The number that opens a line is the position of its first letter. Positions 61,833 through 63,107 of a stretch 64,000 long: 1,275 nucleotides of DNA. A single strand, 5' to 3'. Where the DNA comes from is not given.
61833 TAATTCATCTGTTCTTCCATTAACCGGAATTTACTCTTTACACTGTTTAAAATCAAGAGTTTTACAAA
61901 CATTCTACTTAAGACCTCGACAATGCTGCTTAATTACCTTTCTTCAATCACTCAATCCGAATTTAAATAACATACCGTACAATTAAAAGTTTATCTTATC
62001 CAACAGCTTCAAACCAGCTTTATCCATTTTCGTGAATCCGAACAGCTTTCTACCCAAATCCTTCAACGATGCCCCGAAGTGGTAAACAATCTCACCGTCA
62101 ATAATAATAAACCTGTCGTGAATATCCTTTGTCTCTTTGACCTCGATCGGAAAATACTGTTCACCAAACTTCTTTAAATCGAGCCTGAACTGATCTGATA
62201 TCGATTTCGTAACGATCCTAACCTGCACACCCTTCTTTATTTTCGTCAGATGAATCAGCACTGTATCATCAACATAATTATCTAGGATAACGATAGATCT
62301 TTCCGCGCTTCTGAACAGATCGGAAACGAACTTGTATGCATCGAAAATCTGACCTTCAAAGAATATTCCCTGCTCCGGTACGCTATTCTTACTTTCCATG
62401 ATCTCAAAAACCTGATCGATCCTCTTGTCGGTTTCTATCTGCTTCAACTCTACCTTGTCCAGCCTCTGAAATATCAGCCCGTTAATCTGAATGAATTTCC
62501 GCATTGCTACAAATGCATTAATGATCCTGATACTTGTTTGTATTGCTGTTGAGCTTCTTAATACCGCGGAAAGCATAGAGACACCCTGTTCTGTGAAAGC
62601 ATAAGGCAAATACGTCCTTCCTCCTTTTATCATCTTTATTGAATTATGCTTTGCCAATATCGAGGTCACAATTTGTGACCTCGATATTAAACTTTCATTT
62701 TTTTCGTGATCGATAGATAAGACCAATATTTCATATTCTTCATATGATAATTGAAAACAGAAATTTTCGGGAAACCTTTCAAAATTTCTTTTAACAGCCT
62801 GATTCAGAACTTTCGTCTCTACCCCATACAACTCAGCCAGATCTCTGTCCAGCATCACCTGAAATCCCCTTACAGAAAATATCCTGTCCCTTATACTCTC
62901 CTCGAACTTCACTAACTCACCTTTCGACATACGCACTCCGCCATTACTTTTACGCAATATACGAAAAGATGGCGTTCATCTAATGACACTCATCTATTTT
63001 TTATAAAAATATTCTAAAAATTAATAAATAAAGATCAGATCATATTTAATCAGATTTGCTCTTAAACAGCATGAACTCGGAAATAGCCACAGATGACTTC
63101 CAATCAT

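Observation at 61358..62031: Duplicated 3' end of the ORF6N-domain gene brackets an inserted foreign fragment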

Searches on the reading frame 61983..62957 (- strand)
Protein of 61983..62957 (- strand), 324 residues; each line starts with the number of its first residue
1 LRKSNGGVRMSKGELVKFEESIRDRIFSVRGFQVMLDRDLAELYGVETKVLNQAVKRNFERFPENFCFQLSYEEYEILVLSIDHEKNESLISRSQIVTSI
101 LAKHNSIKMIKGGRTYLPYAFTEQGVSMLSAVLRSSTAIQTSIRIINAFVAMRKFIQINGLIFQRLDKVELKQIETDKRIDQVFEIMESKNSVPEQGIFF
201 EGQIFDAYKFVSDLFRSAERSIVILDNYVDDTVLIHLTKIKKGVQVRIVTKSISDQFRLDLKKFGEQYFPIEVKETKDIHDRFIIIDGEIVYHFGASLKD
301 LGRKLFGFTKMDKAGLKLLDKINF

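Call 6: search_protein_families(library=pfam, proteins=[window:61986-62957:-], max_evalue=0.01)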
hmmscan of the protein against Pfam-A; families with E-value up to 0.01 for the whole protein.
window:61986-62957:- (324 aa): 3 families
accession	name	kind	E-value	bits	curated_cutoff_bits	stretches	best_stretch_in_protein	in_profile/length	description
PF10543.14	ORF6N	-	1.5e-31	108.9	27.8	1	25-132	2-86/86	ORF6N domain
PF13091.12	PLDc_2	-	8.9e-05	22.8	27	1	213-292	3-94/132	PLD-like domain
PF09669.15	Phage_pRha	-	0.002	19.1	29.9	1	104-154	42-91/91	Phage regulatory protein Rha (Phage_pRha)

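Call 9: find_encoding_contigs(protein=window:61983-62957:-, flank=10000, max_places=10)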
Protein window:61983-62957:- (324 aa): no gene with exactly this product is on record in the collection.

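Call 10: find_homologous_proteins(query=window:61986-62957:-, max_evalue=1e-10)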
Query window:61986-62957:- (324 aa): 8000 proteins with E <= 1e-10 among 8000 candidates; the best 120 are listed.
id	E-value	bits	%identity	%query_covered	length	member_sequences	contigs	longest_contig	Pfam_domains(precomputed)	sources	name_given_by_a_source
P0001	2.7e-155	534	79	97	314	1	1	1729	PF10543.15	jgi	jgi:phage regulator Rha-like protein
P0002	7.0e-139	480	100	70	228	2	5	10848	PF10543.15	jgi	jgi:hypothetical protein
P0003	5.5e-137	474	74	97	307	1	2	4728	PF10543.15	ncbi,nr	ncbi:MAG: ORF6N domain-containing protein [Candidatus Delongbacteria bacterium]|nr:ORF6N domain-cont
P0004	1.6e-135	469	75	97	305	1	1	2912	PF10543.15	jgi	-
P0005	1.6e-135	469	74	97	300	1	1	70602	PF10543.15,PF09669.16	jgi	jgi:phage regulator Rha-like protein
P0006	1.8e-132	459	71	96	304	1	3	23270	PF10543.15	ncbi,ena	-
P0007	2.6e-130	452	74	97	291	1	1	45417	PF10543.15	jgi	-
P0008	8.6e-130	451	69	97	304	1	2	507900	PF10543.15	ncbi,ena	-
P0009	2.1e-129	449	71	95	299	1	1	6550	PF10543.15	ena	-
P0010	2.2e-129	449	72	97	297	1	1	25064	PF10543.15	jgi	jgi:hypothetical protein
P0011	1.0e-128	447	66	97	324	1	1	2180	PF10543.15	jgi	-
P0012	2.4e-128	446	68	97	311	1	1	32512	PF10543.15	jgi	jgi:phage regulator Rha-like protein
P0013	7.7e-128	444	70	97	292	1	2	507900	PF10543.15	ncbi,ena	-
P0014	1.2e-127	444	70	97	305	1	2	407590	PF10543.15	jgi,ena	-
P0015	2.0e-127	443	70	97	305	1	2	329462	PF10543.15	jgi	-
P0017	2.1e-126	439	68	97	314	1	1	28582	PF10543.15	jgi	-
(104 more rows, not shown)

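Call 12: find_encoding_contigs(protein=P0002, flank=10000, max_places=6)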
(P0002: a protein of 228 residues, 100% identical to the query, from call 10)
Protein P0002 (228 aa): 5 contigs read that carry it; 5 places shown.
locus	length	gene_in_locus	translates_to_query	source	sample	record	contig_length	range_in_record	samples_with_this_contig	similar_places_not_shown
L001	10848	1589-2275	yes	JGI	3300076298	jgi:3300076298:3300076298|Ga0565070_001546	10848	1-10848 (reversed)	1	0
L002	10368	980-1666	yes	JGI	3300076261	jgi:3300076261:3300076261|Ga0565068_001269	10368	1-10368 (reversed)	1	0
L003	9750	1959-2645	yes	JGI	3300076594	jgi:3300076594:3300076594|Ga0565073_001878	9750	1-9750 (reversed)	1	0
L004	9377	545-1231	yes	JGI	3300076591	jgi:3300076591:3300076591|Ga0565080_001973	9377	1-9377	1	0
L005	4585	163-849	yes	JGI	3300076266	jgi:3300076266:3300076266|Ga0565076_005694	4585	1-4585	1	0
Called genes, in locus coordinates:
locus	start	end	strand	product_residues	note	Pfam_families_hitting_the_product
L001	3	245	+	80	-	?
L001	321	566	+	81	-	PF21742:DUF6868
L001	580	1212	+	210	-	PF00754:F5_F8_type_C (faint)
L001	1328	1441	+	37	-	-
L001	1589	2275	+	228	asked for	PF10543:ORF6N (faint)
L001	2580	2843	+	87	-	-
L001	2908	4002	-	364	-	-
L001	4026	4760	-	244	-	-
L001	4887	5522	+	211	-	PF13527:Acetyltransf_9 (weak), PF00583:Acetyltransf_1, PF13508:Acetyltransf_7 (weak)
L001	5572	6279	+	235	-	PF21842:DUF6901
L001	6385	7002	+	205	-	-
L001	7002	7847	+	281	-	PF10962:DUF2764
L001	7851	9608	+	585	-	PF02874:ATP-synt_ab_N (weak), PF16886:ATP-synt_ab_Xtn, PF00006:ATP-synt_ab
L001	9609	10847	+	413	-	?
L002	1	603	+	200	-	?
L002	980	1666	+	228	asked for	PF10543:ORF6N (faint)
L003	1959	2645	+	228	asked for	PF10543:ORF6N (faint)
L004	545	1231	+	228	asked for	PF10543:ORF6N (faint)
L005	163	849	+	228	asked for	PF10543:ORF6N (faint)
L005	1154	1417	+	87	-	-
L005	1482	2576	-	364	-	-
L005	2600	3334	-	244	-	-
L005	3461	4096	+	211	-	PF13527:Acetyltransf_9 (weak), PF00583:Acetyltransf_1, PF13508:Acetyltransf_7 (weak)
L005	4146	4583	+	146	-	?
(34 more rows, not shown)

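Call 13: find_encoding_contigs(protein=P0010, flank=10000, max_places=3)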
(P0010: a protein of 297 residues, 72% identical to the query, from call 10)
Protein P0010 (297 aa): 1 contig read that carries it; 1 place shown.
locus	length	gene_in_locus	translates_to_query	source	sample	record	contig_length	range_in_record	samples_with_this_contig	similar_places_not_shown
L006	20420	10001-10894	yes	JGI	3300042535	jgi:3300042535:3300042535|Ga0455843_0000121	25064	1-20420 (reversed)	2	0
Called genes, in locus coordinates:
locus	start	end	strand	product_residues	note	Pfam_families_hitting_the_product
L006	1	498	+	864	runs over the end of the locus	PF07581:Glug (faint), PF18962:Por_Secre_tail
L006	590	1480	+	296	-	PF00881:Nitroreductase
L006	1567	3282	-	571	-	PF07581:Glug (faint)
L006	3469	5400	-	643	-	PF07610:DUF1573 (faint), PF15780:ASH (faint), PF22073:Cep192_D4 (faint), PF22544:HYDIN_VesB_CFA65-like_Ig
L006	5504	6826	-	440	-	PF07581:Glug (faint)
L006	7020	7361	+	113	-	PF18135:Type_ISP_C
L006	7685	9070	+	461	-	-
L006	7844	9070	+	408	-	-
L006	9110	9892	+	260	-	-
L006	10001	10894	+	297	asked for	PF10543:ORF6N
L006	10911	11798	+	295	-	PF10543:ORF6N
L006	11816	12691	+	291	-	PF10543:ORF6N, PF09669:Phage_pRha (faint)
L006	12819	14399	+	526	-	PF02415:Chlam_PMP (faint)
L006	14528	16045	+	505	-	PF17957:Big_7, PF23952:LRR_EndoS (faint), PF14580:LRR_9 (faint), PF23598:LRR_14, PF12799:LRR_4, PF13855:LRR_8 (weak), PF12799:LRR_4 (weak)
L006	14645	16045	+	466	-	PF17957:Big_7, PF14580:LRR_9 (faint), PF23598:LRR_14, PF12799:LRR_4, PF13855:LRR_8 (weak), PF23952:LRR_EndoS (faint), PF12799:LRR_4 (weak)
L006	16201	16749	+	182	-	-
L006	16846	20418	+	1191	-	?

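Call 27: find_encoding_contigs(protein=P0017, flank=10000, max_places=2)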
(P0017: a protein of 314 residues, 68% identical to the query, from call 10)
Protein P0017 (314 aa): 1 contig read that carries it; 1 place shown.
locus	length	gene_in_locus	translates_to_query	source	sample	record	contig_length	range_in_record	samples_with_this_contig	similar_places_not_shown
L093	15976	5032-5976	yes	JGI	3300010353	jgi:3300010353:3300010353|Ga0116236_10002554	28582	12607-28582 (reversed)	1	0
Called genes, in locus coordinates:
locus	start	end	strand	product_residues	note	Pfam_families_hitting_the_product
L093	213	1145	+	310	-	PF10543:ORF6N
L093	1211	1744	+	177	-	PF02498:Bro-N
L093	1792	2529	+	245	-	PF03575:Peptidase_S51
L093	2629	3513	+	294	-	PF10543:ORF6N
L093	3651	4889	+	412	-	PF04542:Sigma70_r2 (faint), PF08281:Sigma70_r4_2, PF01409:tRNA-synt_2d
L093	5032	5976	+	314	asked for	PF10543:ORF6N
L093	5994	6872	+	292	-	PF10543:ORF6N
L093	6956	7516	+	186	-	-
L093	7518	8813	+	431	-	PF01841:Transglut_core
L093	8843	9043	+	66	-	-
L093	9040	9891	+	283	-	PF13310:Virulence_RhuM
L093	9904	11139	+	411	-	PF13310:Virulence_RhuM, PF10543:ORF6N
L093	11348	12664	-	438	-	PF15892:BNR_4 (faint)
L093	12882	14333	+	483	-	PF00999:Na_H_Exchanger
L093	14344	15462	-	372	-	PF00478:IMPDH (faint), PF03060:NMO, PF01180:DHO_dh (weak)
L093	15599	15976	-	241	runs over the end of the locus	PF00230:MIP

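Call 28: find_encoding_contigs(protein=P0008, flank=10000, max_places=2)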
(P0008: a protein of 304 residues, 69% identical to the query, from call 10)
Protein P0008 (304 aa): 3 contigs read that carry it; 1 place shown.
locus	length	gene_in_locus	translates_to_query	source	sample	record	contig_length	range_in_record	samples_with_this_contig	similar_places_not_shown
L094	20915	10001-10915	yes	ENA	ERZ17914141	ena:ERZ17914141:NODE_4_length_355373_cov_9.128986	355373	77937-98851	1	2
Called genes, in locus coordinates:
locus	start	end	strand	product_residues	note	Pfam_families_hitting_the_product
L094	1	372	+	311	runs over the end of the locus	PF07804:HipA_C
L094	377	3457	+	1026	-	PF02384:N6_Mtase, PF20473:MmeI_Mtase, PF07669:Eco57I, PF18135:Type_ISP_C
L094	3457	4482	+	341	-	-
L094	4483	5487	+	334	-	-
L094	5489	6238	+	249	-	-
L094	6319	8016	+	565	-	-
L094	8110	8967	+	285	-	PF02498:Bro-N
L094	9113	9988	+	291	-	PF10543:ORF6N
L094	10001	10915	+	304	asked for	PF10543:ORF6N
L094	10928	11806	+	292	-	PF10543:ORF6N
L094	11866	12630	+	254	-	-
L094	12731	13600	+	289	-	PF10543:ORF6N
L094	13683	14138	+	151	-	-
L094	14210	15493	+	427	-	PF07690:MFS_1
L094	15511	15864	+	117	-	PF02627:CMD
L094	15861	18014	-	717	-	PF00999:Na_H_Exchanger, PF02254:TrkA_N, PF02080:TrkA_C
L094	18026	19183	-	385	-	PF17170:DUF5128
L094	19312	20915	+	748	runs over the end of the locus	PF13620:CarboxypepD_reg, PF13715:CarbopepD_reg_2, PF07715:Plug (weak)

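Call 36: find_related_loci(query=window:61986-62957:-, collection=viral_contigs, flank=10000)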
Query window:61986-62957:- (324 aa) in viral_contigs; peptide patterns used: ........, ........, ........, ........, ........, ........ (x = any residue, [..] = any of these).
11 stretches matched a pattern, but none encodes a relative of the query by tblastn (E <= 1e-3).

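Call 39: find_encoding_contigs(protein=P0001, flank=10000, max_places=2)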
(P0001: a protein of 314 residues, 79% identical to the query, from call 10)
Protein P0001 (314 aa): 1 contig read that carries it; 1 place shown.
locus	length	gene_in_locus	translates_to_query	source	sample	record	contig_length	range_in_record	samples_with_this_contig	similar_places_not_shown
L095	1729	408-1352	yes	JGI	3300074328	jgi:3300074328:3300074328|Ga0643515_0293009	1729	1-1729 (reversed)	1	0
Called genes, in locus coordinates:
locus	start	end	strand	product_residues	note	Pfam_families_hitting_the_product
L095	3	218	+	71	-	?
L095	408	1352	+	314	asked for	PF10543:ORF6N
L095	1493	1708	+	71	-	PF11381:DUF3185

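Call 40: find_encoding_contigs(protein=P0005, flank=10000, max_places=2)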
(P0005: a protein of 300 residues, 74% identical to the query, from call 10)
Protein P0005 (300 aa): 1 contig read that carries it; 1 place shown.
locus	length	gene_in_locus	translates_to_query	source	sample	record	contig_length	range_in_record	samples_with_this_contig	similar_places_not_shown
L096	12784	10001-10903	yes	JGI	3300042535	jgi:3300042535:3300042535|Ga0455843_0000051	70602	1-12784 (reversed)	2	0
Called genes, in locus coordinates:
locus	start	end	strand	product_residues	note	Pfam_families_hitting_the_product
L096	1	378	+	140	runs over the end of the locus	PF10543:ORF6N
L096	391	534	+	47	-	-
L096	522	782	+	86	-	PF13711:DUF4160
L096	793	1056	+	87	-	PF10387:DUF2442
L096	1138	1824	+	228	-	PF00561:Abhydrolase_1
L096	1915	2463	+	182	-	-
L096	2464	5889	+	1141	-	PF00580:UvrD-helicase, PF13361:UvrD_C, PF13538:UvrD_C_2 (faint), PF08238:Sel1 (faint), PF02810:SEC-C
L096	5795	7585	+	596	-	PF04055:Radical_SAM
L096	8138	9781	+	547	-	PF00144:Beta-lactamase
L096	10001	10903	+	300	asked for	PF10543:ORF6N, PF09669:Phage_pRha (weak)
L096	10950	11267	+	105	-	PF13744:HTH_37, PF01381:HTH_3 (weak)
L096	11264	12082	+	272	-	-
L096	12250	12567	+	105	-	PF13310:Virulence_RhuM (weak)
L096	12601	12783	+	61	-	?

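Call 41: find_encoding_contigs(protein=P0007, flank=10000, max_places=2)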
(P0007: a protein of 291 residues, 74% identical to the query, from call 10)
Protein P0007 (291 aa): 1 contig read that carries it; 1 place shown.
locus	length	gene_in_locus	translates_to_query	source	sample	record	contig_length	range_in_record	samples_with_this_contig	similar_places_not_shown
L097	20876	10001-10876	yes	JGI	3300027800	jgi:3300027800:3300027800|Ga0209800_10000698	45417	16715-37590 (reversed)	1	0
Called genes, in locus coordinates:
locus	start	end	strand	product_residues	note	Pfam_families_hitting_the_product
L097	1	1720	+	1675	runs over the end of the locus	PF13195:DUF4011, PF13086:AAA_11, PF13245:AAA_19 (faint), PF13604:AAA_30 (faint), PF13086:AAA_11, PF13087:AAA_12, PF18741:MTES_1575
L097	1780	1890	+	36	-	-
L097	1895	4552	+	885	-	PF00580:UvrD-helicase, PF01443:Viral_helicase1 (faint), PF13245:AAA_19, PF13604:AAA_30 (faint), PF00580:UvrD-helicase, PF13361:UvrD_C, PF13538:UvrD_C_2 (faint)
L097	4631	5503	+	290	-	PF00561:Abhydrolase_1, PF12146:Hydrolase_4, PF12697:Abhydrolase_6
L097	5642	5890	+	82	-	PF05016:ParE_toxin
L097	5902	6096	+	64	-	PF02604:PhdYeFM_antitox (weak), PF18506:RelB-like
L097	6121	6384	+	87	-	PF10387:DUF2442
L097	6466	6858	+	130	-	PF12146:Hydrolase_4 (weak), PF00561:Abhydrolase_1, PF12697:Abhydrolase_6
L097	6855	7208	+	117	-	PF09907:HigB_toxin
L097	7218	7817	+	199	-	PF01381:HTH_3 (faint)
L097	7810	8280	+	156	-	-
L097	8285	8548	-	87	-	-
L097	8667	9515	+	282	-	PF00041:fn3 (weak), PF16656:Pur_ac_phosph_N (faint)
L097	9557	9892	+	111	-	PF12146:Hydrolase_4, PF00561:Abhydrolase_1, PF12697:Abhydrolase_6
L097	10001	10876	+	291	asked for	PF10543:ORF6N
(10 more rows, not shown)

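Call 46: search_protein_families(library=padloc, proteins=[window:61986-62957:-], max_evalue=0.01)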
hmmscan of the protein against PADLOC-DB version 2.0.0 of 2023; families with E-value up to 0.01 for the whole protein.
window:61986-62957:- (324 aa): 5 families
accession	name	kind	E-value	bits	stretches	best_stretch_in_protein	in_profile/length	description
PDLC04869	PDC-S05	-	1.5e-113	377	1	19-322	14-300/306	-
PDLC04856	PDC-S05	-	4.7e-50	167.8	2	10-87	1-77/177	-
PDLC04879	PDC-S05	-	6.8e-50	168.1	1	152-322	112-284/285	-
PDLC04849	PDC-S05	-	1.5e-35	120.5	1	19-194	7-158/183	-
PDLC04754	PDC-M64B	-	0.0041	15.4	1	172-233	27-88/131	-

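Call 47: search_protein_families(library=ncbifam, proteins=[window:61986-62957:-], max_evalue=0.01)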
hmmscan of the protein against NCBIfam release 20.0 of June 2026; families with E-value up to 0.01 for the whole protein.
window:61986-62957:- (324 aa): 1 family
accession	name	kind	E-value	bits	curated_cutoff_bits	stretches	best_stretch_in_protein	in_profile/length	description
NF040700.1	VPA1262_N_dom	domain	0.00021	20.2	80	1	273-303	417-451/478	VPA1262 family N-terminal domain-containing protein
